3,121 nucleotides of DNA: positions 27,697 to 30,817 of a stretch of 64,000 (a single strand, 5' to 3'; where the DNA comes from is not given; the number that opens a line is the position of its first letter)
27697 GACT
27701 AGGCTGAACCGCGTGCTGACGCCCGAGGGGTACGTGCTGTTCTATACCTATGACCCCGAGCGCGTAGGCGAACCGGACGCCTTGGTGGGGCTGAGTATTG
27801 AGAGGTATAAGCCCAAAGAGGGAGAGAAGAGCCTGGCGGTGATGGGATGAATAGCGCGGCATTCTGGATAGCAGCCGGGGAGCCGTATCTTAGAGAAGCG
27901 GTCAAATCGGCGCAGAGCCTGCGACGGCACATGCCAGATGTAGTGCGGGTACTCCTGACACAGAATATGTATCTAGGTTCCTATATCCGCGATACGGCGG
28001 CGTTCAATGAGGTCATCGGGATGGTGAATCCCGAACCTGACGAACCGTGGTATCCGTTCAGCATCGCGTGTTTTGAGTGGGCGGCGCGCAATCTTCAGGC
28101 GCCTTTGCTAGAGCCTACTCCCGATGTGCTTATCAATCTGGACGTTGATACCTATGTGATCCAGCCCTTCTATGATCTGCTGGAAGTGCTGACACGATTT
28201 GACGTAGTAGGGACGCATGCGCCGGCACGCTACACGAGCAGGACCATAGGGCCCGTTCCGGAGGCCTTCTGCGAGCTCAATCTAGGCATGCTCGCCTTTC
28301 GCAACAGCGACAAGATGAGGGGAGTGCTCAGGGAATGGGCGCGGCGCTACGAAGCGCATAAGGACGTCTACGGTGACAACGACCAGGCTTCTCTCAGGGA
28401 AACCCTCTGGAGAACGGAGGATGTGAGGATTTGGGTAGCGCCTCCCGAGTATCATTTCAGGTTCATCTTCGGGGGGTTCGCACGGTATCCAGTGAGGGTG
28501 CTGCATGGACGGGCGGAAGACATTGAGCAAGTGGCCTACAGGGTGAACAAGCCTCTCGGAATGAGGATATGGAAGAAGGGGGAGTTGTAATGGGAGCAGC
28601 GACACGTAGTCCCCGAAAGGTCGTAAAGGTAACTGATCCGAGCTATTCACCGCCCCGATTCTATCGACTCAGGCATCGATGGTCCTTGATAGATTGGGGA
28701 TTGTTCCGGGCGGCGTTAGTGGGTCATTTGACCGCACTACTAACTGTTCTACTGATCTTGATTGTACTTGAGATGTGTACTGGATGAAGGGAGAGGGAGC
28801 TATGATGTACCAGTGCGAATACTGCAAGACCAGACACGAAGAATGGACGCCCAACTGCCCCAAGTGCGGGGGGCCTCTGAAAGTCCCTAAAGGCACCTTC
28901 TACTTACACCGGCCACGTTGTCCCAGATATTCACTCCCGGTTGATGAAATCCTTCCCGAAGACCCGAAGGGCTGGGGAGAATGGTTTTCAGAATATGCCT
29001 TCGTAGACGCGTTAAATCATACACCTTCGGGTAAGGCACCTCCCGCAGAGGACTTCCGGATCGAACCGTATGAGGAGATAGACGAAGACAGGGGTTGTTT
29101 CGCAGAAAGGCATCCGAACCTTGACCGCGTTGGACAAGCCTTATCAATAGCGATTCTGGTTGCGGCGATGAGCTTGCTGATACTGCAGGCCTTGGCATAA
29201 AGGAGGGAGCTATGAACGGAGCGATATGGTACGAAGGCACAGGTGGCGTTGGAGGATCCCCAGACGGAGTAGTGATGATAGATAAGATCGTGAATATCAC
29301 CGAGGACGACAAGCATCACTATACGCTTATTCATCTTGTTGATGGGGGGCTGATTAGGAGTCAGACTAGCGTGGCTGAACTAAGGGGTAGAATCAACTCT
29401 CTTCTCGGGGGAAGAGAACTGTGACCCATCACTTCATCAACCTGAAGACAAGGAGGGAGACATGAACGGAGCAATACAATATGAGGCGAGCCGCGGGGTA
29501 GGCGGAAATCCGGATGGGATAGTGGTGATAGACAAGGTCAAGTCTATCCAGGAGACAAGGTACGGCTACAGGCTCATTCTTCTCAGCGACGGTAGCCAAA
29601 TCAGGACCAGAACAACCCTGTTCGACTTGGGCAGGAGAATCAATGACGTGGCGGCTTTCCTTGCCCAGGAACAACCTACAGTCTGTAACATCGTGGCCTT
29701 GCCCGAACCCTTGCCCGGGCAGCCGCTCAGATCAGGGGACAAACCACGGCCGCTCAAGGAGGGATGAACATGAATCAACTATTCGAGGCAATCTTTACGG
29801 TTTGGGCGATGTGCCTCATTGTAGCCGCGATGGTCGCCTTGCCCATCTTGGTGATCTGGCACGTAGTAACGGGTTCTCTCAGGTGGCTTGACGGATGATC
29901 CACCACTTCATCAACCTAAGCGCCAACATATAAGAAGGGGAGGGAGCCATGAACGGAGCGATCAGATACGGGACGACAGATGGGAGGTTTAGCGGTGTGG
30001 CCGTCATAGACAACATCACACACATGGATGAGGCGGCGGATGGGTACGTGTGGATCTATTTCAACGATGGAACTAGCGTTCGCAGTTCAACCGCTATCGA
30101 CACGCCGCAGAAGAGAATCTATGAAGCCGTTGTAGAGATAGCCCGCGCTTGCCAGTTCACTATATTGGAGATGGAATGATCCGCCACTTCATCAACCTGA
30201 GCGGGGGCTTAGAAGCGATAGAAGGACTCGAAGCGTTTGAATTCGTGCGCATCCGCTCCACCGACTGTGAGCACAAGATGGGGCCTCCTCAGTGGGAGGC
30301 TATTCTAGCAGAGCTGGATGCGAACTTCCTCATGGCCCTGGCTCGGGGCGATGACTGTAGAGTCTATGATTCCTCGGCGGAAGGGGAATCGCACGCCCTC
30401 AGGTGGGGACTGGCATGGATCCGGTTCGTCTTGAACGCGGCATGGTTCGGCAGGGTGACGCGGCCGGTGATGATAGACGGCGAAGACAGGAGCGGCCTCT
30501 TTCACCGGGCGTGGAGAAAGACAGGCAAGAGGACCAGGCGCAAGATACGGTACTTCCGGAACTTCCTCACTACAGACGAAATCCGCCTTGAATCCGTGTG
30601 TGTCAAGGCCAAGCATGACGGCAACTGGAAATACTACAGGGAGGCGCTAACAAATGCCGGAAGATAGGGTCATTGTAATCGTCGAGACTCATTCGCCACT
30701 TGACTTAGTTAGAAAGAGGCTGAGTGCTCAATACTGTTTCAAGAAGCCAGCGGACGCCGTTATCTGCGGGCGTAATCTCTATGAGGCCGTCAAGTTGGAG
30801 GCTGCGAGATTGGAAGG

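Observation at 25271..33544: Carbohydrate-modification island inserted between portal and head-morphogenesis genes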

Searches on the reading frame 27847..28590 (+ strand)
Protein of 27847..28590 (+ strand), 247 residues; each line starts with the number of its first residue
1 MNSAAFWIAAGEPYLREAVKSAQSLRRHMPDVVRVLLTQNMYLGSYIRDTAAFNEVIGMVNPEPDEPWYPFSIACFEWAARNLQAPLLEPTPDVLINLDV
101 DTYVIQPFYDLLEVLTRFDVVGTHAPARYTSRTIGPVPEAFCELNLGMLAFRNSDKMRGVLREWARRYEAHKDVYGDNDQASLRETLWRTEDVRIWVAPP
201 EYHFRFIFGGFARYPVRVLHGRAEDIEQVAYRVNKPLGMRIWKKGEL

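Call 5: search_protein_families(library=pfam, max_evalue=0.1, proteins=[window:27847-28590:+])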
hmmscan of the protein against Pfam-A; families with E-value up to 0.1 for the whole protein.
window:27847-28590:+ (247 aa): 0 families

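Call 7: search_protein_families(library=phrogs, max_evalue=0.001, proteins=[window:27847-28590:+])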
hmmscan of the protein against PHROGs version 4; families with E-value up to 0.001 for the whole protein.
window:27847-28590:+ (247 aa): 0 families

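Call 21: find_homologous_proteins(query=window:27847-28587:+)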
Query window:27847-28587:+ (247 aa): 12 proteins with E <= 0.001 among 372 candidates.
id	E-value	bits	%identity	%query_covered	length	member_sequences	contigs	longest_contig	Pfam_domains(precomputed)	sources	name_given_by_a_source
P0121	7.3e-168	575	100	100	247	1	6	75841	-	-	-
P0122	1.2e-122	427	74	100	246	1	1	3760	-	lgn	-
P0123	8.0e-119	414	71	100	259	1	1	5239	-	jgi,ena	-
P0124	1.9e-116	406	73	100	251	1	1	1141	-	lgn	-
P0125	1.1e-114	400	70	100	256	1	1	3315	-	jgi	jgi:hypothetical protein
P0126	4.6e-108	379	68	100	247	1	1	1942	-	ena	-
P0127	9.2e-106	371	68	100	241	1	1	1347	-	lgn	-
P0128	2.7e-105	370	69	100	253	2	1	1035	-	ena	-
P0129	8.8e-104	365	65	99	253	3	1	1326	-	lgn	-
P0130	2.3e-95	337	62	100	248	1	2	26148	-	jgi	jgi:hypothetical protein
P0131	2.3e-43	167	41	100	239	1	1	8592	-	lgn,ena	-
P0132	1.0e-42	165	40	99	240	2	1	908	-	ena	-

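Call 24: search_solved_structures(query=A2, max_evalue=10, show_alignments=2)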
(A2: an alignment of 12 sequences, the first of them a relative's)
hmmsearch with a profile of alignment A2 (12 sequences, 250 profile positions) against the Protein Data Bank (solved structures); distinct sequences matched with E-value up to 10: 25.
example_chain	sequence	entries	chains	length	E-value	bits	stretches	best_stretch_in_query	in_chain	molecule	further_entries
4ueg_A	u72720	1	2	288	0.12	15.2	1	4-115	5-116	GLYCOGENIN-2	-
3t7m_A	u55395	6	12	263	0.14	15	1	7-115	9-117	Glycogenin-1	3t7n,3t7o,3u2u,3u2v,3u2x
3q4s_A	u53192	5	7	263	0.14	15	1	7-115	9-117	Glycogenin-1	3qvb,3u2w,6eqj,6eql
3u2t_A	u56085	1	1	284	0.16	14.7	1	7-115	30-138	Glycogenin-1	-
3rmv_A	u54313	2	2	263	0.19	14.5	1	7-115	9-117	Glycogenin-1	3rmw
1zct_A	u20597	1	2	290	0.2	14.4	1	7-115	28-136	Glycogenin-1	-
3usq_A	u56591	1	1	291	0.2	14.4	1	7-115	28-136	Glycogenin-1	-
3v8y_A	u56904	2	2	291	0.2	14.4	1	7-115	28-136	Glycogenin-1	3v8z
3usr_A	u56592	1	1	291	0.2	14.4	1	7-115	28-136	Glycogenin-1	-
7zbn_E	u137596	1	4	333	0.22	14.3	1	7-115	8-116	Isoform GN-1 of Glycogenin-1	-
7q0b_E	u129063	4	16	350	0.24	14.1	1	7-115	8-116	Glycogenin-1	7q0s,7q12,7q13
8cvx_E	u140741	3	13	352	0.25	14.1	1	7-115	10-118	Glycogenin-1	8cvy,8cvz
1ll2_A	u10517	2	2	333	0.26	14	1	7-115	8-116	GLYCOGENIN-1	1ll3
1ll0_A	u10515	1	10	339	0.27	14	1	7-115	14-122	GLYCOGENIN-1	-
3v90_A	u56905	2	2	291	0.28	13.9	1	7-115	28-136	Glycogenin-1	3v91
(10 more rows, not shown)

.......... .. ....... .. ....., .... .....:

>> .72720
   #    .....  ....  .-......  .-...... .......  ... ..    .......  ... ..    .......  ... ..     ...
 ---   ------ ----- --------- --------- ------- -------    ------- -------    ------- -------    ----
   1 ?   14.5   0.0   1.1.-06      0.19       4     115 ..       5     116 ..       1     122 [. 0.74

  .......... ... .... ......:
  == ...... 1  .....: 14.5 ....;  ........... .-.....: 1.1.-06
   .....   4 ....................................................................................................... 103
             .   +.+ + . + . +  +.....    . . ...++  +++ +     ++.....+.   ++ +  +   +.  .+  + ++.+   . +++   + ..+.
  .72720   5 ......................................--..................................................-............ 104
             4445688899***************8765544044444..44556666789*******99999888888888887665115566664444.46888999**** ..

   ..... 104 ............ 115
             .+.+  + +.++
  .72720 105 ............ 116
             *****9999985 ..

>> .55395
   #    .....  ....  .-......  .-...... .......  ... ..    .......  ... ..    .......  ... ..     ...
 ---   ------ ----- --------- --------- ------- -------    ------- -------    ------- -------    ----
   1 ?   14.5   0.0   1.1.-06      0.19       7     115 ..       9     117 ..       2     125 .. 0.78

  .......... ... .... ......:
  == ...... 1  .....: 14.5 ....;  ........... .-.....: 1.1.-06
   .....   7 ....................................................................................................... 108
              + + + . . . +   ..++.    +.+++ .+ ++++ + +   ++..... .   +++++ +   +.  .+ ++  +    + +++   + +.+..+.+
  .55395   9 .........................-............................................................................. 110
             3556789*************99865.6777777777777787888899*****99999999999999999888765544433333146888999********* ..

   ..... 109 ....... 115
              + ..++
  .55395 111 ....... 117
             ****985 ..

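Call 32: predict_structure(alignment_id=A2)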
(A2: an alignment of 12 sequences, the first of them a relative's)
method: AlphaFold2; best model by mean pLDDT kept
length: 247 residues; sequences in the alignment: 12
mean_pLDDT: 78.0   pTM: 0.81
mean pLDDT of the five models: 78.0, 75.1, 72.1, 68.9, 64.0
residues with pLDDT >= 90: 90; 70-90: 89; 50-70: 43; < 50: 25
segments of 3 or more residues with pLDDT < 50: 204-214, 236-247
pLDDT, mean of each block of 10 residues (from residue 1): 92 88 93 94 71 91 83 94 92 93 82 86 62 71 73 95 93 84 86 78 42 54 62 48 31
secondary structure, 60 per line:
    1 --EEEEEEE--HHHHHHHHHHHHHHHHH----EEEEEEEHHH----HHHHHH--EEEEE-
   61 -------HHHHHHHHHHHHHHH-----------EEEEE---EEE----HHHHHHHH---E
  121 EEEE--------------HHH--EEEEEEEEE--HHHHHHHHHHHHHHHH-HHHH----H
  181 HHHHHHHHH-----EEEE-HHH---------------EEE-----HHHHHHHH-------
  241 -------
elements in order: E3-9 H12-28 E33-39 H47-52 E55-59 H68-82 E94-98 E102-104 H109-116 E120-124 E144-152 H155-170 H172-175 H180-189 E195-198 E218-220 H226-233

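Call 36: fold_search(model_id=the predicted structure, library=pdb)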
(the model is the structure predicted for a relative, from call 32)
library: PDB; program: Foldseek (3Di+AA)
matches with E <= 10: 1713; with E <= 0.001: 435
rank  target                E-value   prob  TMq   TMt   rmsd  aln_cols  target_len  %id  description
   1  1zcu                  1.5e-09  1.00  0.42  0.40   8.9       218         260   16  apo form of the 162S mutant of glycogenin (released 2005-04-26)
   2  4ueg_A                1.6e-09  1.00  0.47  0.48   9.5       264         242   18  Crystal structure of human glycogenin-2 catalytic domain (released 2014-12-24)
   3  2jcj                  1.7e-09  1.00  0.58  0.51   4.3       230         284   13  Crystal structure of alpha-1,3 Galactosyltransferase (C-terminus truncated mutant-C3) in complex with UDP and Tris (released 2007-05-22)
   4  1g93                  1.7e-09  1.00  0.55  0.50   4.9       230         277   12  CRYSTAL STRUCTURE OF THE BOVINE CATALYTIC DOMAIN OF ALPHA-1,3-GALACTOSYLTRANSFERASE IN THE PRESENCE OF UDP-GALACTOSE (released 2001-05-20)
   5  2vs5_B                1.8e-09  1.00  0.56  0.51   4.5       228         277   14  THE BINDING OF UDP-GALACTOSE BY AN ACTIVE SITE MUTANT OF alpha-1,3 GALACTOSYLTRANSFERASE (alpha3GT) (released 2008-07-15)
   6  1zdg                  2.3e-09  1.00  0.46  0.44   7.8       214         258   17  Ser159 mutant of glycogenin complexed with UDP-glucose and manganese (released 2005-04-26)
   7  2vs5_A                2.5e-09  1.00  0.62  0.55   5.3       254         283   12  THE BINDING OF UDP-GALACTOSE BY AN ACTIVE SITE MUTANT OF alpha-1,3 GALACTOSYLTRANSFERASE (alpha3GT) (released 2008-07-15)
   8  1ll3                  2.5e-09  1.00  0.42  0.40   9.0       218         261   17  Crystal Structure of Rabbit Muscle Glycogenin (released 2002-05-15)
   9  1vzu_A                2.7e-09  1.00  0.57  0.50   4.5       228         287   13  Roles of active site tryptophans in substrate binding and catalysis by ALPHA-1,3 GALACTOSYLTRANSFERASE (released 2004-07-08)
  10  2vfz_A                2.8e-09  1.00  0.57  0.51   4.5       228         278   13  CRYSTAL STRUCTURE OF ALPHA-1,3 GALACTOSYLTRANSFERASE (R365K) IN COMPLEX WITH UDP-2F-GALACTOSE (released 2007-11-13)
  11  1k4v_A                2.8e-09  1.00  0.56  0.50   4.5       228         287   13  1.53 A Crystal Structure of the Beta-Galactoside-alpha-1,3-galactosyltransferase in Complex with UDP (released 2002-04-10)
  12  4ayj_C                3.0e-09  1.00  0.58  0.60   5.6       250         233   15  Molecular structure of a metal-independent bacterial glycosyltransferase that catalyzes the synthesis of histo-blood g (released 2012-12-19)
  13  2vs3_A                3.2e-09  1.00  0.55  0.49   4.6       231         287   14  THE BINDING OF UDP-GALACTOSE BY AN ACTIVE SITE MUTANT OF alpha-1,3 GALACTOSYLTRANSFERASE (alpha3GT) (released 2008-07-15)
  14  4cjb_D                3.5e-09  1.00  0.59  0.61   5.1       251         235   16  orthorhombic crystal form of Bogt6a E192Q in complex with GalNAc (released 2014-02-05)
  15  1ll0_I                3.5e-09  1.00  0.47  0.45   7.6       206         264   17  Crystal Structure of Rabbit Muscle Glycogenin (released 2002-05-15)
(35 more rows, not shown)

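Call 121: fold_search(model_id=the predicted structure, library=viral)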
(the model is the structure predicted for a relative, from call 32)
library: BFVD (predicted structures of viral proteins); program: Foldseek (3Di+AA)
matches with E <= 10: 1143; with E <= 0.001: 465
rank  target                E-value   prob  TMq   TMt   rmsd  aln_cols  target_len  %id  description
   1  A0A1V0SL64            1.8e-11  1.00  0.63  0.13   5.0       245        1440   13  Glycosyltransferase [Klosneuvirus KNV1]
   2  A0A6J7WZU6            1.8e-11  1.00  0.59  0.54   4.5       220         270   16  Uncharacterized protein [uncultured Caudovirales phage]
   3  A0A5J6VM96            6.1e-11  1.00  0.63  0.19   5.9       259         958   14  Glycosyltransferase family 6 [Megaviridae environmental sample]
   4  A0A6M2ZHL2            6.9e-11  1.00  0.65  0.61   4.1       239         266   16  Glycosyltransferase [Synechococcus phage S-SCSM1]
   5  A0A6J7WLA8            1.2e-10  1.00  0.52  0.46   6.8       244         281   15  Uncharacterized protein [uncultured Caudovirales phage]
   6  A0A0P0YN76            2.9e-10  1.00  0.62  0.50   5.4       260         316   14  (no name in the UniProt tables at hand)
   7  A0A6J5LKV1            3.3e-10  1.00  0.55  0.49   5.7       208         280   14  Uncharacterized protein [uncultured Caudovirales phage]
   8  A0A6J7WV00            6.3e-10  1.00  0.55  0.59   4.9       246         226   13  Nucleotide-diphospho-sugar transferase [uncultured Caudovirales phage]
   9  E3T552                6.8e-10  1.00  0.59  0.61   6.6       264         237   16  Nucleotide-diphospho-sugar transferase domain-containing protein [Cafeteria roenbergensis virus (strain BV-PW1)]
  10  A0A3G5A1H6            1.3e-09  1.00  0.55  0.48   9.0       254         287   12  UDP-glucuronate:xylan alpha-glucuronosyltransferase 2-like [Faunusvirus sp.]
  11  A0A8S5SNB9            1.4e-09  1.00  0.61  0.50   4.7       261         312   16  Glycosyltransferase [Podoviridae sp. ctIKM86]
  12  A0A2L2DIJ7            1.4e-09  1.00  0.57  0.51   6.7       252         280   17  p13-like protein [Acanthamoeba polyphaga mimivirus]
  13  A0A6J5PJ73            3.2e-09  1.00  0.53  0.55   6.6       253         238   13  Glycosyl transferase, family 8 [uncultured Caudovirales phage]
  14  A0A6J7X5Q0            3.2e-09  1.00  0.47  0.19   7.0       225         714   13  Methyltransferase domain containing protein [uncultured Caudovirales phage]
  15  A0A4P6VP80            3.7e-09  1.00  0.54  0.21   5.4       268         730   11  Polysaccharide pyruvyl transferase [Mimivirus LCMiAC02]
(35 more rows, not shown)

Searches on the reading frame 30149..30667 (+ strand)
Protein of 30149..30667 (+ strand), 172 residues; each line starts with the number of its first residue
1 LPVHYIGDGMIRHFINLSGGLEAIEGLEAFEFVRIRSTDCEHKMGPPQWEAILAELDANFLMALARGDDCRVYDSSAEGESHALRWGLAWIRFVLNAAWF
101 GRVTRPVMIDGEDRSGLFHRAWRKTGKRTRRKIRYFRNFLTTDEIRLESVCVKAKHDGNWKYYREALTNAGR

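Call 5: search_protein_families(library=pfam, max_evalue=0.1, proteins=[window:30149-30667:+])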
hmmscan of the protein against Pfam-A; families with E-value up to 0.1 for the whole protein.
window:30149-30667:+ (172 aa): 1 family
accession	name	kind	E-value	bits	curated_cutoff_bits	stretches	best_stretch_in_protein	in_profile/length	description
PF23363.1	DUF7089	-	0.023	14.6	27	1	94-146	157-209/258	Family of unknown function (DUF7089)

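Call 7: search_protein_families(library=phrogs, max_evalue=0.001, proteins=[window:30149-30667:+])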
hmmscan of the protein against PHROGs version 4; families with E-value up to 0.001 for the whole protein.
window:30149-30667:+ (172 aa): 0 families
